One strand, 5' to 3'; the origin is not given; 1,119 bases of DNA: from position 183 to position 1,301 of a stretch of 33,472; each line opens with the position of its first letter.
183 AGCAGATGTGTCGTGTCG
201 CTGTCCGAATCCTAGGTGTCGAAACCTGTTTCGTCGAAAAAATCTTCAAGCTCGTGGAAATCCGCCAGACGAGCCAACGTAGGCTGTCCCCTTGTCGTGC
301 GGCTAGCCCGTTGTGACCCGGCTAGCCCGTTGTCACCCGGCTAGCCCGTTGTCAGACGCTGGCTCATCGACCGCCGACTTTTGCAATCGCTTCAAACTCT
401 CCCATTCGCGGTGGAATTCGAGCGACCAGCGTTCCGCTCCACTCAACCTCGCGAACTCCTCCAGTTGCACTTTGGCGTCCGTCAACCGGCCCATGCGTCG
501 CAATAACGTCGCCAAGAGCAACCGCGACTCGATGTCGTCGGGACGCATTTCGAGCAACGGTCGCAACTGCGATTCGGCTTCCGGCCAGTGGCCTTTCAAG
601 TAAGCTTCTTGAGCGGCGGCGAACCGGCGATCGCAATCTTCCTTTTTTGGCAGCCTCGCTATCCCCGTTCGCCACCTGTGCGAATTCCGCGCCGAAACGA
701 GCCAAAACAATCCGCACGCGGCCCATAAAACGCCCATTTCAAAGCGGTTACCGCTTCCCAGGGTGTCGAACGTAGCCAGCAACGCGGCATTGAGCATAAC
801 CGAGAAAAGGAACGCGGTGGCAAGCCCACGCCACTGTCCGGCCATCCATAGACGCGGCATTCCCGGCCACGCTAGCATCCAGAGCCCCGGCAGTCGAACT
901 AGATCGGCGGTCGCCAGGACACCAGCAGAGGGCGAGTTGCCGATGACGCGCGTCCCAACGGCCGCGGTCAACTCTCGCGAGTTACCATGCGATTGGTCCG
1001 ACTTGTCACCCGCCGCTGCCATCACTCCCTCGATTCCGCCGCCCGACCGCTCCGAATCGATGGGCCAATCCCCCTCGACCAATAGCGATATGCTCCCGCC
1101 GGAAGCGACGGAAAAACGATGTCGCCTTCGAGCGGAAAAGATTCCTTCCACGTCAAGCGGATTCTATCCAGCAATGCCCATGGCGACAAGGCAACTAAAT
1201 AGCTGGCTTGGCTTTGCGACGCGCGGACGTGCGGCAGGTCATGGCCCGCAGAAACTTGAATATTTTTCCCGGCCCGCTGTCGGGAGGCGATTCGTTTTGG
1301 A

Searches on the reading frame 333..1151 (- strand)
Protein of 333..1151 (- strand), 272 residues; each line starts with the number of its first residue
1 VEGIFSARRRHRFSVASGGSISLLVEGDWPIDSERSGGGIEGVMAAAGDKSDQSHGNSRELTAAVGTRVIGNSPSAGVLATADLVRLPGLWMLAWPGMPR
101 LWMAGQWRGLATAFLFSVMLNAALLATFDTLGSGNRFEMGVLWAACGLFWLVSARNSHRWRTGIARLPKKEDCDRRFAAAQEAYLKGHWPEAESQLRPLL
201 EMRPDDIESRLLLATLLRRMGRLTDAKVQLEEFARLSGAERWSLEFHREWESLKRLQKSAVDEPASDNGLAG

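Call 6: search_protein_families(library=pfam, proteins=[window:333-1151:-], max_evalue=0.01)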
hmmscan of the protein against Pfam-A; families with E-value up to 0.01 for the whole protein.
window:333-1151:- (272 aa): 3 families
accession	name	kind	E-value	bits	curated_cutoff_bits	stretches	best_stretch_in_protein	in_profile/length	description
PF14559.12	TPR_19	-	9.7e-05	23.1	25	1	187-231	5-49/68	Tetratricopeptide repeat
PF13432.12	TPR_16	-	0.0005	20.9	32.7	1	178-226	2-50/65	Tetratricopeptide repeat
PF13428.12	TPR_14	-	0.0038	18.2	23.5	0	178-216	6-44/44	Tetratricopeptide repeat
